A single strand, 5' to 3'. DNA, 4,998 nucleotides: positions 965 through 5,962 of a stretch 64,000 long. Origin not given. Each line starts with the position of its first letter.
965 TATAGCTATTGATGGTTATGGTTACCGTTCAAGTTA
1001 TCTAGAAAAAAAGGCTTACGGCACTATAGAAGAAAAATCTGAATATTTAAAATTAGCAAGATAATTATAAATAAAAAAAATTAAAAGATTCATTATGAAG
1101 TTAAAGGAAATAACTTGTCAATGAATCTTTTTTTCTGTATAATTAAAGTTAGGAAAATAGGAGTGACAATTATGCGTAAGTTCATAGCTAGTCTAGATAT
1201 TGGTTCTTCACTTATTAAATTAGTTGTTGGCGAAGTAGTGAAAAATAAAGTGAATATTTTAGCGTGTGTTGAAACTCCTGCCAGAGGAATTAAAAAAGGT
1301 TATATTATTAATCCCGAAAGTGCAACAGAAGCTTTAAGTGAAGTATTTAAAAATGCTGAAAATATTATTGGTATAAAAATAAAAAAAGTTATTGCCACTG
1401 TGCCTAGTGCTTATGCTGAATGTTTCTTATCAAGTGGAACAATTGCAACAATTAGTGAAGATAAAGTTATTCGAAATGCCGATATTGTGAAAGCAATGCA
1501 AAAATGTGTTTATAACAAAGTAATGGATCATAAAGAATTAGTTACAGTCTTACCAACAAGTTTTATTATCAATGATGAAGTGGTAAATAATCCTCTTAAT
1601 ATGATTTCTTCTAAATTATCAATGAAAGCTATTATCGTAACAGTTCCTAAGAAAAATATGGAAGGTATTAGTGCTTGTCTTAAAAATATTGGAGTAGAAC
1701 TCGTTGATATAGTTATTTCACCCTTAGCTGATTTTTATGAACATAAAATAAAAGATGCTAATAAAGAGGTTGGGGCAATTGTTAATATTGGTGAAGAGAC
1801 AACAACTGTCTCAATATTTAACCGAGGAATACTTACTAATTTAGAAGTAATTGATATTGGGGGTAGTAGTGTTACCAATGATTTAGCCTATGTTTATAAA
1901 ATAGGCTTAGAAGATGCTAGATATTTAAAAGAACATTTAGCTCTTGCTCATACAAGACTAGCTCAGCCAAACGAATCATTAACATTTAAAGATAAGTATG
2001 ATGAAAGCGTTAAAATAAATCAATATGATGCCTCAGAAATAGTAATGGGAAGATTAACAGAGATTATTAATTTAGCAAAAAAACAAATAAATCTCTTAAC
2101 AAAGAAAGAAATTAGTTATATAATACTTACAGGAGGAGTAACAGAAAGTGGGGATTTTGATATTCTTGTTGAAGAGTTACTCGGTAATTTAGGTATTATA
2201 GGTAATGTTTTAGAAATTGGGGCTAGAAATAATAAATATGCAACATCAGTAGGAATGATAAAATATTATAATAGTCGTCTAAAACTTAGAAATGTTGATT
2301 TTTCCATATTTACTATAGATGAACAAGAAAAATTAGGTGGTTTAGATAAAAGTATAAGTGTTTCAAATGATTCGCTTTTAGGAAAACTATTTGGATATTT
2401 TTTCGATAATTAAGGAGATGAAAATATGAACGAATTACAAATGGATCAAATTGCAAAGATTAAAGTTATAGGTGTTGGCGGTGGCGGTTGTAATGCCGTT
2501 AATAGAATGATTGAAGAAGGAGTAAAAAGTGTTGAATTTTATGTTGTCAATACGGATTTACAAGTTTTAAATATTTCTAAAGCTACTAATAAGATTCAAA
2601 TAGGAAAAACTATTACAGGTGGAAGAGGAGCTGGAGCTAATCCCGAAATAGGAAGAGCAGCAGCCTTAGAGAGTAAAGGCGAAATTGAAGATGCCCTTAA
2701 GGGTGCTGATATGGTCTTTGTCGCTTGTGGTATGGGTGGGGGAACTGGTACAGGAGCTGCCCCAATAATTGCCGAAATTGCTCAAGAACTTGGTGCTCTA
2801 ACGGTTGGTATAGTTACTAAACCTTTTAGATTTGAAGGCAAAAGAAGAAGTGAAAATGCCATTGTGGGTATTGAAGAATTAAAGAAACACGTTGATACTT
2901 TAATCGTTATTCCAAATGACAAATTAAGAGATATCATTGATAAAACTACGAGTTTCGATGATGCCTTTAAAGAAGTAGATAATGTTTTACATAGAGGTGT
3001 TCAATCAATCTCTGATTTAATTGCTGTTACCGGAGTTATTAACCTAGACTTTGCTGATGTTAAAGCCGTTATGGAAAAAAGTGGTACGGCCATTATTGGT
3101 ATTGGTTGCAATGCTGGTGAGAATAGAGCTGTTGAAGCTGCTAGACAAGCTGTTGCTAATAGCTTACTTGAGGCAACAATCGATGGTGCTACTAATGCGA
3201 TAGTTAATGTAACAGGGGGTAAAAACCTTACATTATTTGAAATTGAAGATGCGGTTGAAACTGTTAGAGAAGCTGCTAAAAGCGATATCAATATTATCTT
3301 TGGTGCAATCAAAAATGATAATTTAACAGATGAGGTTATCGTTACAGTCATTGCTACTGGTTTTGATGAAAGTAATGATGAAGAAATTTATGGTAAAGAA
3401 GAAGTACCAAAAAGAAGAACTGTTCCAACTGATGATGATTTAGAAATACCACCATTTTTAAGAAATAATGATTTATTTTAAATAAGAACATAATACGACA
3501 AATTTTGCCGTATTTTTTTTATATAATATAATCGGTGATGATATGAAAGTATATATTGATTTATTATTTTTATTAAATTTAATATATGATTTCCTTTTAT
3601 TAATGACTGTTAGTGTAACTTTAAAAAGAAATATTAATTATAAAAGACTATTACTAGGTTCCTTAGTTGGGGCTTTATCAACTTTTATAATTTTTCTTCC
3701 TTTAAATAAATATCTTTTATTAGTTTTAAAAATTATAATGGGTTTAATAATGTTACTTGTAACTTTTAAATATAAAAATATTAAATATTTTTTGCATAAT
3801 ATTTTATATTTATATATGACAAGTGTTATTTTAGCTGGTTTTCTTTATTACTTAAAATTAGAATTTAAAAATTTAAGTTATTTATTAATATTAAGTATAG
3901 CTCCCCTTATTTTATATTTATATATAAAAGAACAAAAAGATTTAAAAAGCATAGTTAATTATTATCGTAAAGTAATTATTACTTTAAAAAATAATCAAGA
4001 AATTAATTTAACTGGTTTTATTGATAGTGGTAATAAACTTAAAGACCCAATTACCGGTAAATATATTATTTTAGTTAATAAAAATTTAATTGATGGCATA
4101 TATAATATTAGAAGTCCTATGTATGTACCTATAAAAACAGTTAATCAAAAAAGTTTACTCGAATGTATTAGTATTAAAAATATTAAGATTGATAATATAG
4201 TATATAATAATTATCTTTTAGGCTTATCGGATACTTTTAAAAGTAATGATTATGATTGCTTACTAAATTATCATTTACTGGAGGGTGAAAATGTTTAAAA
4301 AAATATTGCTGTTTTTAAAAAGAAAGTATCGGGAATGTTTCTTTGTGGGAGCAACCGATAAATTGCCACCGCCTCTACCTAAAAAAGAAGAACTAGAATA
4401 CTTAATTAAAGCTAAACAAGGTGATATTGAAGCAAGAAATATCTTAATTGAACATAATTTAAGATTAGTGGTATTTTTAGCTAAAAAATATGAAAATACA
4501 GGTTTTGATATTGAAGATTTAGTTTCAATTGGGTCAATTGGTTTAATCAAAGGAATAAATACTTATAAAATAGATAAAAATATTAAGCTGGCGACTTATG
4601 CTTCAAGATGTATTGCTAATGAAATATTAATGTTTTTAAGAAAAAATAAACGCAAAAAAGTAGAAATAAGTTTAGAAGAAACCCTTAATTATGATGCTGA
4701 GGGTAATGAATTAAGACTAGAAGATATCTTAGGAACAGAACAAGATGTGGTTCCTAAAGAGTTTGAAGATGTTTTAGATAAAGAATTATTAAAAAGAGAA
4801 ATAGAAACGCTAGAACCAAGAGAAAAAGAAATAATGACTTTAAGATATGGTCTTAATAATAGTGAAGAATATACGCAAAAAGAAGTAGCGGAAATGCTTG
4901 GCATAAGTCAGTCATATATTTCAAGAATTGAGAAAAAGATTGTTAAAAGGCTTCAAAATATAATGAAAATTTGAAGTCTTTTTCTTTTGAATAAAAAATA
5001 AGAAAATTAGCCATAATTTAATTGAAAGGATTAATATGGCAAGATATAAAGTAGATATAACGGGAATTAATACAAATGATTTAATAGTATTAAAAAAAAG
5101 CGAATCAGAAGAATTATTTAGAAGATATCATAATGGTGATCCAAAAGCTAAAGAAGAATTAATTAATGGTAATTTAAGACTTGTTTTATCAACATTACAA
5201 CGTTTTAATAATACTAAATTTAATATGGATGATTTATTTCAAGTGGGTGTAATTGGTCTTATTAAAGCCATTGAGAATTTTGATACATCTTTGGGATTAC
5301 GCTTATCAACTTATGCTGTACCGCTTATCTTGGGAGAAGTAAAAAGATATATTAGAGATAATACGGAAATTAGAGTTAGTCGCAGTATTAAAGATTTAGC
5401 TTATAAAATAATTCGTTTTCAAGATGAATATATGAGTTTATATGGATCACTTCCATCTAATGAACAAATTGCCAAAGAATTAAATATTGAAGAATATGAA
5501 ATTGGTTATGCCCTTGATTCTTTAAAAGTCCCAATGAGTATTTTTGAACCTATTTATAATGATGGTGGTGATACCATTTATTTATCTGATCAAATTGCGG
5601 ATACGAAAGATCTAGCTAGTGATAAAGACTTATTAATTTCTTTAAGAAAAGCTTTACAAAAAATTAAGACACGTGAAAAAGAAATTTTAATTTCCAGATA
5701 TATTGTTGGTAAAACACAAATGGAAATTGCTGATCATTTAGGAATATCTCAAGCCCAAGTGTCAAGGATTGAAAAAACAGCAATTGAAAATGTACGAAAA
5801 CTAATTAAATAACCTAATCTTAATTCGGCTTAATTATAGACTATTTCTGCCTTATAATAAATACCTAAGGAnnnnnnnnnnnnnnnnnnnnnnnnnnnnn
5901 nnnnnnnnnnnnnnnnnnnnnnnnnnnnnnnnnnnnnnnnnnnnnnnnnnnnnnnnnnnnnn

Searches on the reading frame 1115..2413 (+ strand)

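Call 33: search_protein_families(library=ncbifam, proteins=[window:1115-2413:+], max_evalue=0.00001)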
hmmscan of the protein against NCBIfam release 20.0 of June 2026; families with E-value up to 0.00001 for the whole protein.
window:1115-2413:+ (432 aa): 5 families
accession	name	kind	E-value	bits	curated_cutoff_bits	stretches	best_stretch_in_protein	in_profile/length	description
TIGR01174.1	ftsA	equivalog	2.3e-60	204.7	175.85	1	24-384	2-371/371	cell division protein FtsA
NF007009.0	PRK09472.1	equivalog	1.5e-29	103.3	409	1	21-386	7-387/420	cell division protein FtsA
TIGR02529.1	EutJ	subfamily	2.3e-07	30.5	152.1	0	176-274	71-164/239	ethanolamine utilization protein EutJ family protein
NF011660.0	PRK15080.1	equivalog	3e-07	29.9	182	0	178-274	106-197/277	ethanolamine utilization protein EutJ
TIGR01175.1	pilM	subfamily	3.1e-07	29.7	133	0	170-357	133-307/348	type IV pilus assembly protein PilM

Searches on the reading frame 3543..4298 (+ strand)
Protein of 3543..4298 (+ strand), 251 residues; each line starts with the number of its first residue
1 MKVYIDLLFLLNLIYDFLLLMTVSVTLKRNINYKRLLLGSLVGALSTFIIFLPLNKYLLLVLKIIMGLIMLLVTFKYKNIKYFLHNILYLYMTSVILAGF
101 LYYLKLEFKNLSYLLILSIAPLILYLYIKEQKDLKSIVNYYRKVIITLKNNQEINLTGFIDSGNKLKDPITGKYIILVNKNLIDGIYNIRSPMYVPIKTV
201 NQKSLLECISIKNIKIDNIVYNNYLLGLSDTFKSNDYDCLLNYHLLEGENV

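Call 33: search_protein_families(library=ncbifam, proteins=[window:3543-4298:+], max_evalue=0.00001)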
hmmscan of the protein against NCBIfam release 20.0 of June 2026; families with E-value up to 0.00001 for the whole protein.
window:3543-4298:+ (251 aa): 1 family
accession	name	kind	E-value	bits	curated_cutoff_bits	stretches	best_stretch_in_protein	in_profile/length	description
TIGR02854.1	spore_II_GA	equivalog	1.4e-30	106.7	209.55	1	1-244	1-291/293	sigma-E processing peptidase SpoIIGA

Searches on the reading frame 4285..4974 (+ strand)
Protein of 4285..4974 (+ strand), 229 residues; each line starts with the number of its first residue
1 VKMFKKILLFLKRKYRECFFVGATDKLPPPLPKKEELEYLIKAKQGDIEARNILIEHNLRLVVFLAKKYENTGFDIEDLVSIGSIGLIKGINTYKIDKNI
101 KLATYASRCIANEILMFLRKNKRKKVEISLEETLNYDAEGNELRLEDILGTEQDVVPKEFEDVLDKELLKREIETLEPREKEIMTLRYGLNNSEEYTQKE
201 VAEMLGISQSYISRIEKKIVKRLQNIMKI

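Call 33: search_protein_families(library=ncbifam, proteins=[window:4285-4974:+], max_evalue=0.00001)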
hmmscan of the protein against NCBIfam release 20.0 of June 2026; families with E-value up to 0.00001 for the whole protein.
window:4285-4974:+ (229 aa): 53 families (the best 25 are shown)
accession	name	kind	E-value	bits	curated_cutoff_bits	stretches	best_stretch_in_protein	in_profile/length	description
NF006158.0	PRK08301.1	equivalog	7.1e-97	323.6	339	1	2-226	12-236/241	RNA polymerase sporulation sigma factor SigE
TIGR02835.1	spore_sigmaE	equivalog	2.2e-91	305.5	348.6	1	2-226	5-229/234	RNA polymerase sporulation sigma factor SigE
NF004471.0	PRK05803.1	subfamily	1.4e-78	263.4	252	1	3-227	5-228/235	RNA polymerase sporulation sigma factor SigK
TIGR02846.1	spore_sigmaK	equivalog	1.6e-76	256.8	298.65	1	19-225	18-224/227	RNA polymerase sporulation sigma factor SigK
NF004052.0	PRK05572.1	subfamily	3.1e-37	128.4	311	2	33-134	16-117/252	SigF/SigG family RNA polymerase sporulation sigma factor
TIGR02885.1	spore_sigF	equivalog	7.8e-36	124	321.45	2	42-133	4-95/231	RNA polymerase sporulation sigma factor SigF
TIGR02980.1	SigBFG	subfamily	9e-34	117.1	234.35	2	128-226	136-225/227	SigB/SigF/SigG family RNA polymerase sigma factor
NF006071.0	PRK08215.1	equivalog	5.9e-32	111.3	372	2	24-137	13-124/258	RNA polymerase sporulation sigma factor SigG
TIGR02850.1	spore_sigG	equivalog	9.7e-32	110.4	457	2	24-132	10-117/254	RNA polymerase sporulation sigma factor SigG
TIGR02937.1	sigma70-ECF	superfamily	1.5e-31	109.2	42.9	1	49-226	1-164/165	sigma-70 family RNA polymerase sigma factor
TIGR02394.1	rpoS_proteo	equivalog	5.8e-30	104.8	378.7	2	29-114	26-111/285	RNA polymerase sigma factor RpoS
TIGR02997.1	Sig70-cyanoRpoD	subfamily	7.3e-28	97.7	384.5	2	45-116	71-141/298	RNA polymerase sigma factor, RpoD/SigA family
TIGR02393.1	RpoD_Cterm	equivalog_domain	1.5e-26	93.4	354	2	50-118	1-69/238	RNA polymerase sigma factor RpoD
NF004207.0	PRK05657.1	equivalog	1.6e-26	93.4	394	2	29-114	69-154/329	RNA polymerase sigma factor RpoS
NF041931.2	MzaA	equivalog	5.2e-25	88.4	800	2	48-110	474-536/726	MZA anti-phage system associated sigma-70 family RNA polymerase sigma factor MzaA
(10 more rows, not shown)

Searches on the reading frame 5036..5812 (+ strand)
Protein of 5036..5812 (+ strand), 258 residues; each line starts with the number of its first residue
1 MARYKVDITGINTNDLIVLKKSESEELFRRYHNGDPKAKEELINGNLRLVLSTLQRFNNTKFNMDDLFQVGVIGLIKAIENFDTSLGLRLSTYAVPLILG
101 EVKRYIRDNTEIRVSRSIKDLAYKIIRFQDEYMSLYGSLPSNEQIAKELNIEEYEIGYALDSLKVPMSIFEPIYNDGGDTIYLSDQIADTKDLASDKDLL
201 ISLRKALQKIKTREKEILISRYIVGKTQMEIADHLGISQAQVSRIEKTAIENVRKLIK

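Call 33: search_protein_families(library=ncbifam, proteins=[window:5036-5812:+], max_evalue=0.00001)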
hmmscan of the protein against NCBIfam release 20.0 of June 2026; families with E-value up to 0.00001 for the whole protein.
window:5036-5812:+ (258 aa): 50 families (the best 25 are shown)
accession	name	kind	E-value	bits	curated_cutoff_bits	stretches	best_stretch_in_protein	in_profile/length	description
NF006071.0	PRK08215.1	equivalog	1.9e-99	332.4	372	1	1-257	1-257/258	RNA polymerase sporulation sigma factor SigG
TIGR02850.1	spore_sigG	equivalog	1e-95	320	457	1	5-257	2-254/254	RNA polymerase sporulation sigma factor SigG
NF004052.0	PRK05572.1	subfamily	1.7e-71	240.7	311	1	18-257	13-250/252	SigF/SigG family RNA polymerase sporulation sigma factor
TIGR02885.1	spore_sigF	equivalog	4.6e-71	239.3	321.45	1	29-255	3-229/231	RNA polymerase sporulation sigma factor SigF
TIGR02980.1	SigBFG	subfamily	7.7e-66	222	234.35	1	37-256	3-225/227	SigB/SigF/SigG family RNA polymerase sigma factor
NF005644.0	PRK07408.1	subfamily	4e-38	131.5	261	1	21-257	10-253/258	RNA polymerase sigma factor SigF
TIGR02941.1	Sigma_B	equivalog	1e-33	116.9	315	1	35-256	27-252/255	RNA polymerase sigma factor SigB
NF004471.0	PRK05803.1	subfamily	1.7e-33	115.8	252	2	19-120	32-133/235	RNA polymerase sporulation sigma factor SigK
TIGR02997.1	Sig70-cyanoRpoD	subfamily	5.6e-33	114.5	384.5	1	19-254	57-298/298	RNA polymerase sigma factor, RpoD/SigA family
NF005514.0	PRK07122.1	subfamily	9.7e-33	113.4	372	1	37-255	40-261/264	RNA polymerase sigma factor SigF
NF006158.0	PRK08301.1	equivalog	2.2e-32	112.4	339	2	19-120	41-142/241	RNA polymerase sporulation sigma factor SigE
TIGR02937.1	sigma70-ECF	superfamily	5.7e-32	110.6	42.9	1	38-255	2-163/165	sigma-70 family RNA polymerase sigma factor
TIGR02846.1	spore_sigmaK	equivalog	6.9e-32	110.8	298.65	2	19-120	30-131/227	RNA polymerase sporulation sigma factor SigK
TIGR02835.1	spore_sigmaE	equivalog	8.5e-31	107.2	348.6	2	19-118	34-133/234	RNA polymerase sporulation sigma factor SigE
TIGR02393.1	RpoD_Cterm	equivalog_domain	3.1e-29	102.3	354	1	38-255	1-226/238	RNA polymerase sigma factor RpoD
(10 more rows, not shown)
